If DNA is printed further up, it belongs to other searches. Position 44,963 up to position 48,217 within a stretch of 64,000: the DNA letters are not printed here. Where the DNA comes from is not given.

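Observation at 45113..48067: Unusual protein architecture: 5-TM anchor + c554-like haem block with a CX4CH site + long TPR domain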

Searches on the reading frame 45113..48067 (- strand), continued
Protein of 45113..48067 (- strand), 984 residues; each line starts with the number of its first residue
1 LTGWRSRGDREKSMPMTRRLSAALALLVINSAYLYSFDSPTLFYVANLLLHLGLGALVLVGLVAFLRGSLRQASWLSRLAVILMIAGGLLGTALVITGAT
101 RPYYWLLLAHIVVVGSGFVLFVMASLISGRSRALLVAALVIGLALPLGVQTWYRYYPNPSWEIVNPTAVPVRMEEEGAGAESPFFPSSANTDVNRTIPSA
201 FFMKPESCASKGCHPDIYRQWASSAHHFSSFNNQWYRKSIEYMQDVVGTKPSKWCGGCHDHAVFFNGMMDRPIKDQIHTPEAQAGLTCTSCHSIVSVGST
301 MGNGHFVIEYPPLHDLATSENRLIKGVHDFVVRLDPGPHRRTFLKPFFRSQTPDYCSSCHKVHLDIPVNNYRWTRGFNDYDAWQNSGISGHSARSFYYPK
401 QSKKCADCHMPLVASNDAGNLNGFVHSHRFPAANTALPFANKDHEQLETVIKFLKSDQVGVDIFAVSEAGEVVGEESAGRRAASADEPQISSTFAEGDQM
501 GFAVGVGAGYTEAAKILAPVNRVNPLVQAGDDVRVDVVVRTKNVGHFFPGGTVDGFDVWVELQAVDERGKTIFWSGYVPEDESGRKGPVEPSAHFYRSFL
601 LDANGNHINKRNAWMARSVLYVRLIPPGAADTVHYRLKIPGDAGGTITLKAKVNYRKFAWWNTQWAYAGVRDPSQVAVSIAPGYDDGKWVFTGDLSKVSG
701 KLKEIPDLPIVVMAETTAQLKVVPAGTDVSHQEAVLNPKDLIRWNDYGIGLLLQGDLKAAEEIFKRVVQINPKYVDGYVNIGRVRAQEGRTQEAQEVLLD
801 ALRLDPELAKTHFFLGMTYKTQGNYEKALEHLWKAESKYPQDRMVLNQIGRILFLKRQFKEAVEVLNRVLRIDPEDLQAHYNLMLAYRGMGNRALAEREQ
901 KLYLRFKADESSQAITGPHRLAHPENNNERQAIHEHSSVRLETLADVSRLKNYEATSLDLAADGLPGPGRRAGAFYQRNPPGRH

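Call 19: search_solved_structures(query=A1, max_evalue=1)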
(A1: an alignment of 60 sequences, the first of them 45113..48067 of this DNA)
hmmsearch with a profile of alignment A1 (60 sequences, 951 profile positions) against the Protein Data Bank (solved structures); distinct sequences matched with E-value up to 1: 245 (the best 60 are shown).
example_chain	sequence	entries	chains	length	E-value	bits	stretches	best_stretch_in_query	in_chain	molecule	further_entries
9qhb_A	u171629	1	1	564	8.2e-91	308.5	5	723-873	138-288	Engineered tetratricopeptide repeat protein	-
9qhc_A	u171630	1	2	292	1.2e-55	192.2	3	728-873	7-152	Engineered tetratricopeptide repeat protein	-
8bu0_A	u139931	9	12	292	2.9e-49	171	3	751-881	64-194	Consensus tetratricopeptide repeat protein | Crystal structure of an 8-repeat consensus TPR superhelix with Zinc. | Monomer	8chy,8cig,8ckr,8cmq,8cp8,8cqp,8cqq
7ntf_A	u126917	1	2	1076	1.3e-32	115.9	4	740-823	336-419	Isoform 1 of UDP-N-acetylglucosamine--peptide N-acetylglucosaminyltransferase 110 kDa subu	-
7yeh_B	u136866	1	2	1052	3.1e-32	114.7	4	740-823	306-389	UDP-N-acetylglucosamine--peptide N-acetylglucosaminyltransferase 110 kDa subunit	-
7yea_A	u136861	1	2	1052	3.2e-32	114.6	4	740-823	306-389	UDP-N-acetylglucosamine--peptide N-acetylglucosaminyltransferase 110 kDa subunit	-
1w3b_A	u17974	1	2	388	1e-28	103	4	740-826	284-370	UDP-N-ACETYLGLUCOSAMINE--PEPTIDE N-ACETYLGLUCOSAMINYLTRANSFERASE 110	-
6eou_A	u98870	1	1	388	2.7e-28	101.6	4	740-826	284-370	UDP-N-acetylglucosamine--peptide N-acetylglucosaminyltransferase 110 kDa subunit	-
2fo7_A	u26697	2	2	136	6.8e-22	80.5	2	750-827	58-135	SYNTHETIC CONSENSUS TPR PROTEIN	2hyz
8ch0_A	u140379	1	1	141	8.2e-22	80.2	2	750-827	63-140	Consensus tetratricopeptide repeat protein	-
6xt9_D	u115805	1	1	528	1.8e-20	75.7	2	737-882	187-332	Bardet-Biedl syndrome 4 protein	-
7obi_A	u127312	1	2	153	9.5e-19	70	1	737-869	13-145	CTPR-rv4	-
9gzg_A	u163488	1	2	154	1.9e-18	69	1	728-870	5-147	Engineered CTPR protein with glutamic acids for conductivity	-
1na0_A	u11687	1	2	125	9.8e-18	66.7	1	756-870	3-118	designed protein CTPR3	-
6vbu_4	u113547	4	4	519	1.6e-17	66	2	736-882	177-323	Bardet-Biedl syndrome 4 protein homolog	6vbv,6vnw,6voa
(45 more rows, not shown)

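Call 25: predict_structure(alignment_id=A1)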
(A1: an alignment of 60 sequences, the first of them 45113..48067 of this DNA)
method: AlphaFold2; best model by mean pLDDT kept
length: 984 residues; sequences in the alignment: 60
mean_pLDDT: 74.9   pTM: 0.77
mean pLDDT of the five models: 74.9, 73.8, 70.8, 69.3, 68.3
residues with pLDDT >= 90: 270; 70-90: 420; 50-70: 142; < 50: 152
segments of 3 or more residues with pLDDT < 50: 1-3, 6-9, 364-389, 469-513, 549-554, 659-668, 693-695, 697-703, 909-911, 929-932, 947-984
pLDDT, mean of each block of 10 residues (from residue 1): 46 71 93 87 89 95 89 90 96 88 89 96 88 88 92 84 75 74 75 83 77 77 71 61 71 57 76 78 70 76 74 76 84 80 72 69 43 37 41 74 70 79 80 72 83 86 79 34 28 30 33 72 90 90 57 62 92 89 78 77 70 61 71 89 91 76 44 75 72 49 64 94 87 90 92 81 95 96 88 97 95 95 96 94 89 96 94 80 94 93 65 63 60 70 58 39 34 32 32
secondary structure, 60 per line:
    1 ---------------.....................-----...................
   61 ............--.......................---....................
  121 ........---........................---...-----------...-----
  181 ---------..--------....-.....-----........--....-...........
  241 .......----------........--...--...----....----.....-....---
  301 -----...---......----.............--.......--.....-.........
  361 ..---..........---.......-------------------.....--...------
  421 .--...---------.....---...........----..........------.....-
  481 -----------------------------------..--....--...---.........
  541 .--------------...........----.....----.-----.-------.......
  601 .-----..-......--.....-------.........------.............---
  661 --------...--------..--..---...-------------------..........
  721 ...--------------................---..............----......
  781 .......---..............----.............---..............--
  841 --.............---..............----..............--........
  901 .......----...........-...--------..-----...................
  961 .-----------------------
elements in order (helices of 4 or more, strands of 3 or more residues): H16-36 H42-72 H75-97 H101-128 H132-155 H200-203 H205-209 H215-222 H225-228 H230-247 H258-265 H280-283 H288-292 E294-297 E306-308 H312-317 H322-334 H337-343 H346-350 H352-362 H366-375 H379-385 H405-409 E412-414 E424-426 H436-440 H444-454 E459-468 H475-479 H520-523 E526-528 E532-541 E556-566 E571-575 E594-601 H610-615 E618-622 E630-638 E645-657 E669-671 E689-691 E711-723 H738-753 H757-770 H775-787 H791-804 H809-821 H825-838 H843-855 H859-872 H877-890 H893-907 H912-922 H942-961

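Call 61: search_protein_families(library=pfam, alignment_id=A4, max_evalue=0.001)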
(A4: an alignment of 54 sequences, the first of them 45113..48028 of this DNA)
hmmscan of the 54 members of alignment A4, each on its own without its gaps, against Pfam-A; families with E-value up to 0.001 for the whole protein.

A. member 1, window:45113-48028:- (971 aa): 22 families
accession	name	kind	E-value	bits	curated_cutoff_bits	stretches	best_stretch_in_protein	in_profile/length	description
PF07719.23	TPR_2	-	4.9e-21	73.5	27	0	832-863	3-34/34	Tetratricopeptide repeat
PF13181.12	TPR_8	-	1.9e-19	68.5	25.7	0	763-794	2-33/34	Tetratricopeptide repeat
PF00515.34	TPR_1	-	5.6e-19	67.5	27.8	1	796-828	1-33/34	Tetratricopeptide repeat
PF14559.12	TPR_19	-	1.5e-18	67.3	25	3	738-794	1-57/68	Tetratricopeptide repeat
PF13414.12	TPR_11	-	1e-17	64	26.8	2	837-878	1-42/42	TPR repeat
PF13428.12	TPR_14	-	9.5e-17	60.3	23.5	0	800-837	5-42/44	Tetratricopeptide repeat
PF13424.12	TPR_12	-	4.9e-14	52.7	30.1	1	765-821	6-70/77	Tetratricopeptide repeat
PF13432.12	TPR_16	-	3.8e-12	46.8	32.7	2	803-863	4-64/65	Tetratricopeptide repeat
PF13431.12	TPR_17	-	1.5e-11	44.1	24.4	0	751-783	2-34/34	Tetratricopeptide repeat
PF13176.12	TPR_7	-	2e-07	31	27.9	0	766-794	3-33/36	Tetratricopeptide repeat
PF13371.12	TPR_9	-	3e-07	30.8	35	0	742-794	9-61/73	Tetratricopeptide repeat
PF23914.1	TPR_CcmH_CycH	-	2.3e-06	28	42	1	724-828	46-153/158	Cytochrome c-type biogenesis protein H TPR domain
PF12569.14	NatA_aux_su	-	6.4e-06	25.8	33.3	0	800-895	8-101/515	N-terminal acetyltransferase A, auxiliary subunit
PF13435.11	Cytochrome_C554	-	8.7e-06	27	20.8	0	198-280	3-84/84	Cytochrome c554 and c-prime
PF13174.12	TPR_6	-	9.7e-06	26.3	26.3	0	836-862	6-32/33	Tetratricopeptide repeat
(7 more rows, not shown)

B. families by the number of members that match (of 54 scanned): 42 families (the first 25 are shown)
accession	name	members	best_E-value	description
PF14559.12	TPR_19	54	2.5e-21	Tetratricopeptide repeat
PF13435.11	Cytochrome_C554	52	1.5e-10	Cytochrome c554 and c-prime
PF13432.12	TPR_16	51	2.3e-20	Tetratricopeptide repeat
PF07719.23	TPR_2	49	2.3e-22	Tetratricopeptide repeat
PF13428.12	TPR_14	46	9.5e-17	Tetratricopeptide repeat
PF13414.12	TPR_11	44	1e-17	TPR repeat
PF00515.34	TPR_1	42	5.6e-19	Tetratricopeptide repeat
PF13181.12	TPR_8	40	1.9e-19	Tetratricopeptide repeat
PF23914.1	TPR_CcmH_CycH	40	7.9e-15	Cytochrome c-type biogenesis protein H TPR domain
PF13424.12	TPR_12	38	9.1e-15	Tetratricopeptide repeat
PF22113.1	Mtrc-MtrF_II-IV_dom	38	1.8e-08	Outer membrane cytochrome MtrC/MtrF-like, domains II/IV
PF13431.12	TPR_17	36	3.5e-14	Tetratricopeptide repeat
PF13371.12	TPR_9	28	5.3e-11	Tetratricopeptide repeat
PF13174.12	TPR_6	26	1.6e-09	Tetratricopeptide repeat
PF14522.11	Cytochrome_C7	26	6.2e-07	Cytochrome c7 and related cytochrome c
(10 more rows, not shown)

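Call 80: fold_search(model_id=the predicted structure, library=pdb)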
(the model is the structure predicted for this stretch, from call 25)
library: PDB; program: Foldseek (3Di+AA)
matches with E <= 10: 1240; with E <= 0.001: 278
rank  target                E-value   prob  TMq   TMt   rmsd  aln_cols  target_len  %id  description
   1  8chy                  2.5e-08  1.00  0.16  0.56   2.6       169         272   29  Crystal structure of an 8-repeat consensus TPR superhelix with Zinc. (released 2024-02-21)
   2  9qhb                  4.0e-08  1.00  0.17  0.57   2.3       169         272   29  Crystal structure of 16-repeat CTPR protein with eliminated coordination sites (released 2025-10-22)
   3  9qhc_B                7.8e-08  1.00  0.17  0.58  22.4       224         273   24  Crystal structure of 8-repeat CTPR protein with eliminated coordination sites (released 2025-10-22)
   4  1w3b_A                2.3e-07  1.00  0.17  0.40  15.6       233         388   22  The superhelical TPR domain of O-linked GlcNAc transferase reveals structural similarities to importin alpha. (released 2004-09-09)
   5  5l9u_F                3.0e-07  1.00  0.17  0.33   7.6       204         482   22  Model of human Anaphase-promoting complex/Cyclosome (APC/C-CDH1) with a cross linked Ubiquitin variant-substrate-UBE2C (released 2016-09-14)
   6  6eou                  3.9e-07  1.00  0.17  0.47   9.2       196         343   22  O-GlcNAc transferase TPR domain with the intellectual disability associated mutation L254F (released 2018-05-09)
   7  9qhc_A                3.9e-07  1.00  0.17  0.57  26.1       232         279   24  Crystal structure of 8-repeat CTPR protein with eliminated coordination sites (released 2025-10-22)
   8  3vtx_B                4.4e-07  1.00  0.16  0.76   4.1       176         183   21  Crystal structure of MamA protein (released 2012-10-31)
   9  5g04_H                5.7e-07  1.00  0.17  0.33   7.5       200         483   22  Structure of the human APC-Cdc20-Hsl1 complex (released 2016-05-25)
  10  3vty_A                7.0e-07  1.00  0.17  0.87   2.5       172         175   22  Crystal structure of MamA (released 2012-10-31)
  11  8a3t_F                7.0e-07  1.00  0.14  0.25   9.5       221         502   22  S. cerevisiae APC/C-Cdh1 complex (released 2022-08-31)
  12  3vty_C                7.3e-07  1.00  0.17  0.83   3.2       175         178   21  Crystal structure of MamA (released 2012-10-31)
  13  9gaw_P                7.7e-07  1.00  0.17  0.32   7.4       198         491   22  High-resolution structure of the Anaphase-promoting complex/cyclosome (APC/C) bound to co-activator Cdh1 (released 2024-08-14)
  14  8dtg_B                8.7e-07  1.00  0.17  0.23   3.6       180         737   24  Cryo-EM structure of Arabidopsis SPY alternative conformation 1 (released 2023-03-08)
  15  4ui9_H                8.7e-07  1.00  0.17  0.33   7.4       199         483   22  Atomic structure of the human Anaphase-Promoting Complex (released 2015-06-17)
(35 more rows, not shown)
